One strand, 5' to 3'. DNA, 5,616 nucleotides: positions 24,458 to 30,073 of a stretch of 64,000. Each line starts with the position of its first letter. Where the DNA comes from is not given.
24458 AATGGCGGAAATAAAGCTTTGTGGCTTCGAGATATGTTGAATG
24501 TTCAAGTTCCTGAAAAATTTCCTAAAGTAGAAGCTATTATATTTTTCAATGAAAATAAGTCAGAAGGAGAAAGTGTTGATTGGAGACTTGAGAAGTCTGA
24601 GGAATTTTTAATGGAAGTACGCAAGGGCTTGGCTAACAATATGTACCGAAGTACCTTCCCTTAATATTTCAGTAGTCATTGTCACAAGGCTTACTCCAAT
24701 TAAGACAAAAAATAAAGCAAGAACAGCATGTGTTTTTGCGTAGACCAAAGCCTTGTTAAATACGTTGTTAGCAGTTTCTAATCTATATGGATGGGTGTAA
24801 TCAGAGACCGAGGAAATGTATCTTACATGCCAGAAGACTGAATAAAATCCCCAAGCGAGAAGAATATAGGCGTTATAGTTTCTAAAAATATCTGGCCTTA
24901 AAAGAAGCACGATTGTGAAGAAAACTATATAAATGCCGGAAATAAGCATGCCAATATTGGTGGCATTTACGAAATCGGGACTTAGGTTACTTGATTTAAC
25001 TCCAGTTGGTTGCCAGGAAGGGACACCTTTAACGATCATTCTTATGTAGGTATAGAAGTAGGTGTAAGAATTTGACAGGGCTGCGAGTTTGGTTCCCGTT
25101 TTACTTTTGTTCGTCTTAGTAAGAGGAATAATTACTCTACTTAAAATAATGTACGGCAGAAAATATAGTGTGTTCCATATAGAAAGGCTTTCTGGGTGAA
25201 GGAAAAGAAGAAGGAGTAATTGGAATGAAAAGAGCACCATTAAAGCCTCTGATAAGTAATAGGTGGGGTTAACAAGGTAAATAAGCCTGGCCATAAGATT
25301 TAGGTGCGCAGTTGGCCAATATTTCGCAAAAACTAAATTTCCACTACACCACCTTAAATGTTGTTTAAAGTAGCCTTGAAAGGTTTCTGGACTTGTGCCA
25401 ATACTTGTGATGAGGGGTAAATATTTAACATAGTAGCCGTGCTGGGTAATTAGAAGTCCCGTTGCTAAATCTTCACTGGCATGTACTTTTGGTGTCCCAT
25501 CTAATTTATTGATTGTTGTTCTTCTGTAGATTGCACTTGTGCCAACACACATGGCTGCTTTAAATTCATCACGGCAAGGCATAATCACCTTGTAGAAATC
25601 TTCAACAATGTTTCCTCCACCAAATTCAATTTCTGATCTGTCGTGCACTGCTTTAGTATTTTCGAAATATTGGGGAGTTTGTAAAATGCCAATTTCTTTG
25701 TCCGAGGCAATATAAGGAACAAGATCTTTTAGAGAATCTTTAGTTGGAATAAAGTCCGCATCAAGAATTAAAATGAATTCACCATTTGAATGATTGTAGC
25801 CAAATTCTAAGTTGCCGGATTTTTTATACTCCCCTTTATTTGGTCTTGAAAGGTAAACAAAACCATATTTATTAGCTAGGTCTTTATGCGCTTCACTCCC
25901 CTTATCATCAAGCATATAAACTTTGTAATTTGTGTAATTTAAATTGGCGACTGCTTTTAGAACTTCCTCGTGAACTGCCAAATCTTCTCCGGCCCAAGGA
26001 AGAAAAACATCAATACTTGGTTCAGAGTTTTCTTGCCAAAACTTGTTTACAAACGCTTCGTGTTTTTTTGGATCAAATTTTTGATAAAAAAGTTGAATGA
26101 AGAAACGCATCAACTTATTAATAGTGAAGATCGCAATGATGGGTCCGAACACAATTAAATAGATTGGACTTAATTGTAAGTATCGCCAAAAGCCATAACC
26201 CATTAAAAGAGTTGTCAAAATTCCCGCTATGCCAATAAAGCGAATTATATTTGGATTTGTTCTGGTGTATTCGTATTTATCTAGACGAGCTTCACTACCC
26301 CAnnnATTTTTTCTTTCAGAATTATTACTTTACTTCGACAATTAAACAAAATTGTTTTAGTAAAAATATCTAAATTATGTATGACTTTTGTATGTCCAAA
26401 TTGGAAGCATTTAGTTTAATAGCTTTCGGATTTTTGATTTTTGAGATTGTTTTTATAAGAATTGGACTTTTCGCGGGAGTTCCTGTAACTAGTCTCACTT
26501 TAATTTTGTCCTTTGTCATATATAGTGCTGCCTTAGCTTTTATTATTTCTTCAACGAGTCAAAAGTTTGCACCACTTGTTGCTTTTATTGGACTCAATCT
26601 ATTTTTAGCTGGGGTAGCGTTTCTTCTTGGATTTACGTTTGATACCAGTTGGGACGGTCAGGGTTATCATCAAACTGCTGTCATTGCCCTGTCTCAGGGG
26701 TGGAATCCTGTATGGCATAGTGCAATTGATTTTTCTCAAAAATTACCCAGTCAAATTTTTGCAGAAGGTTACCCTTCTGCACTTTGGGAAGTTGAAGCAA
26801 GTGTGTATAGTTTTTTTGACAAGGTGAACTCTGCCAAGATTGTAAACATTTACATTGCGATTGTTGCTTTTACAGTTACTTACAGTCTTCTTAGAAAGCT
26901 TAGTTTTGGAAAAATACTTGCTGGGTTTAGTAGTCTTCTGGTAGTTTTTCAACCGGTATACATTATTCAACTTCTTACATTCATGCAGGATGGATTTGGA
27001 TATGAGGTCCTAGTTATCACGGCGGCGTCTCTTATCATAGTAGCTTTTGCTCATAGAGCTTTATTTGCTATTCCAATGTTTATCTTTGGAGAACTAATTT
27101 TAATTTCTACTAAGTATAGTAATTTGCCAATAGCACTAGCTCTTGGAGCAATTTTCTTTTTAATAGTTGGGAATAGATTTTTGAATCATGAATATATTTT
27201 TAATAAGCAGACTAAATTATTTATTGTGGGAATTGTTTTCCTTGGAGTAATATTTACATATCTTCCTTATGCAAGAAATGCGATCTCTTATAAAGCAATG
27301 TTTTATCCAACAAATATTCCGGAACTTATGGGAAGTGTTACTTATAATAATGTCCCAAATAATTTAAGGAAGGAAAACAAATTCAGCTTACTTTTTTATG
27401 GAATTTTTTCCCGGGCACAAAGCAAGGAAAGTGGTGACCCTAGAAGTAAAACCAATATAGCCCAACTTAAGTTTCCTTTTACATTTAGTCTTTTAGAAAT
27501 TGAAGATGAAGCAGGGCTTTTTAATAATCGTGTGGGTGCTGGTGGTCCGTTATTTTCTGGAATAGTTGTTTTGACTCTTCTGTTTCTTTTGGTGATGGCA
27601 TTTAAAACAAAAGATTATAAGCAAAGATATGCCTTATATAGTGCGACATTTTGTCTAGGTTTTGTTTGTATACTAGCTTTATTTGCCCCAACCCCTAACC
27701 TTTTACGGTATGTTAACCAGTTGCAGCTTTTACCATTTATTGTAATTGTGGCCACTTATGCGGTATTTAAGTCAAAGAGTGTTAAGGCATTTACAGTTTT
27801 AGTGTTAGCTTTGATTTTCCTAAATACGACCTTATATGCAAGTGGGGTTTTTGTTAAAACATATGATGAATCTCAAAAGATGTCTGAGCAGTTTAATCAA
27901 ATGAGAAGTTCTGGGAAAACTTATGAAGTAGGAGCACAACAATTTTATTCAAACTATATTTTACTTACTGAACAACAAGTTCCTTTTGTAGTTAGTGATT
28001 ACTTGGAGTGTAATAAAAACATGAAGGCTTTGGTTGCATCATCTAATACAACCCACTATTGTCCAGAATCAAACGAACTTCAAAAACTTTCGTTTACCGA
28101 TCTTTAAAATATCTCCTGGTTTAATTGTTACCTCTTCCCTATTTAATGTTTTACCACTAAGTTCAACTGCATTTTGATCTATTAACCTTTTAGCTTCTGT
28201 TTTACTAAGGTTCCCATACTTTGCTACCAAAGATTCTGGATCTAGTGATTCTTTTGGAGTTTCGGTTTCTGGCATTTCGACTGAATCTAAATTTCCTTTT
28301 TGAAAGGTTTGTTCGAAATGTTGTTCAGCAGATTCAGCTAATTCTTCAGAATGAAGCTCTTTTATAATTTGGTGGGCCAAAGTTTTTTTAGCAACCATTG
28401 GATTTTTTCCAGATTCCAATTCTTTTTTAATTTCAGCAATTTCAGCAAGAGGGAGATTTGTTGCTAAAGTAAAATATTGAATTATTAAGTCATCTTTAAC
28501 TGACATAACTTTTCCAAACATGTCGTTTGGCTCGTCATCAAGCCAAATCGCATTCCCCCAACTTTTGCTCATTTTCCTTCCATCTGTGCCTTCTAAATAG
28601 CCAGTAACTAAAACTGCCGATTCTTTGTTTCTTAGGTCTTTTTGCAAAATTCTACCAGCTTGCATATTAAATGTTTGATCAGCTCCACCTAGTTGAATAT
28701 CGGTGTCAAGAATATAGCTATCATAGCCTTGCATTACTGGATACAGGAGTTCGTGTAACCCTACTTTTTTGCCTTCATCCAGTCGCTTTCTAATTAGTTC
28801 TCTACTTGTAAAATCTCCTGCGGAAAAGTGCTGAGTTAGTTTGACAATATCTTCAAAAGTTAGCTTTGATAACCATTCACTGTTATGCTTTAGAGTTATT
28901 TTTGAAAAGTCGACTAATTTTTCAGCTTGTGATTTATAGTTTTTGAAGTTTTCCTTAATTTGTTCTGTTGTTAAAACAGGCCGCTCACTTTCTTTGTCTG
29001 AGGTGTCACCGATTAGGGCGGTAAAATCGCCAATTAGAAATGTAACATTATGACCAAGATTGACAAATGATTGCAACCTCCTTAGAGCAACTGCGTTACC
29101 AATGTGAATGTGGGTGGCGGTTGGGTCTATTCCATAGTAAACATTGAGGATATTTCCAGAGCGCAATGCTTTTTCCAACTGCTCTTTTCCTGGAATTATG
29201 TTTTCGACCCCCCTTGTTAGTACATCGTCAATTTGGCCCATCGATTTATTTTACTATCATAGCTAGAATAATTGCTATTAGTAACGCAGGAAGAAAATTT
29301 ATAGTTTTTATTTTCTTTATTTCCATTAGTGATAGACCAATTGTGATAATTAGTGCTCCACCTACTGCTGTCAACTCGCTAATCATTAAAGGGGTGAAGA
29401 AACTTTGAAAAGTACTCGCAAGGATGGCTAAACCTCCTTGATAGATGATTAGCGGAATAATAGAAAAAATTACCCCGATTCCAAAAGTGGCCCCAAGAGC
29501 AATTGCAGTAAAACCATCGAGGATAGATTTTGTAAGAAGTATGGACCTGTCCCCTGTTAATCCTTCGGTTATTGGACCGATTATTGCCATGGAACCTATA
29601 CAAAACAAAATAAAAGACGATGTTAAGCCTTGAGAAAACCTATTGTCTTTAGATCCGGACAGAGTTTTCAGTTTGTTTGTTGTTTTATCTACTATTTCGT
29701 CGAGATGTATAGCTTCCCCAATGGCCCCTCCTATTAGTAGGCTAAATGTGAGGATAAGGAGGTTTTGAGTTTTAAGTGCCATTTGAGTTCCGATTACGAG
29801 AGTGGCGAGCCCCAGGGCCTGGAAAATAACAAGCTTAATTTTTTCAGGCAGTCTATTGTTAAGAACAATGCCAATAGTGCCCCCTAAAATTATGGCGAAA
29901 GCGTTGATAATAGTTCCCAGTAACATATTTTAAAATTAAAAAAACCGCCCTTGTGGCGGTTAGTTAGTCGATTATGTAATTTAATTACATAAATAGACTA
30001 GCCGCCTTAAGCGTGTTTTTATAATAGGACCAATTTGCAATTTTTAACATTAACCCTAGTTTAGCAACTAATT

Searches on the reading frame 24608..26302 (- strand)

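Call 103: search_protein_families(library=pfam, proteins=[window:24608-26302:-], max_evalue=0.0001)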
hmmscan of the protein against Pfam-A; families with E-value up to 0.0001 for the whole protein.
window:24608-26302:- (564 aa): 4 families
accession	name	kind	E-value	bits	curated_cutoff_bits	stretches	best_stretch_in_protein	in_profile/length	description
PF13641.12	Glyco_tranf_2_3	-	1.8e-18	67.9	27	1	98-320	4-229/230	Glycosyltransferase like family 2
PF13632.12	Glyco_trans_2_3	-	3.2e-18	66.7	27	1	176-370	1-180/198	Glycosyl transferase family group 2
PF00535.33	Glycos_transf_2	-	3.8e-16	59.9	23.3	1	112-266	14-166/168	Glycosyl transferase family 2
PF13506.12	Glyco_transf_21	-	5.6e-09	36.1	21.7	1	150-318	7-172/174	Glycosyl transferase family 21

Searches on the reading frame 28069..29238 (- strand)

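Call 41: search_protein_families(library=pfam, proteins=[window:28069-29238:-], max_evalue=0.001)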
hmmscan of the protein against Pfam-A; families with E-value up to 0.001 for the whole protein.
window:28069-29238:- (389 aa): 1 family
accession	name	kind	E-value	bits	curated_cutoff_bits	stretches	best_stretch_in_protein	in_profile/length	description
PF00579.31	tRNA-synt_1b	-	2.3e-69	234.4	21.1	1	31-313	6-292/292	tRNA synthetases class I (W and Y)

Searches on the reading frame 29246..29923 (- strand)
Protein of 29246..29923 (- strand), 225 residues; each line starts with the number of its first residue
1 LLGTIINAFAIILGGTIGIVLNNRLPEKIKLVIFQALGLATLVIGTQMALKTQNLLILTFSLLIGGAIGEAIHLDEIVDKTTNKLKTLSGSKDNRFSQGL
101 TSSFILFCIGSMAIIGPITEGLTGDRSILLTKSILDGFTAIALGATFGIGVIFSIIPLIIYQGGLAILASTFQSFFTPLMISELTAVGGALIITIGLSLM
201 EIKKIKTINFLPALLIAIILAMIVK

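Call 41: search_protein_families(library=pfam, proteins=[window:29246-29923:-], max_evalue=0.001)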
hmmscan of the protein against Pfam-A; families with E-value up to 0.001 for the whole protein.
window:29246-29923:- (225 aa): 1 family
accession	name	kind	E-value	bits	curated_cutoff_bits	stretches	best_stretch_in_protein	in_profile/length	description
PF04474.17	DUF554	-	5.4e-76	255.3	25.1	1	2-221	1-219/220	Protein of unknown function (DUF554)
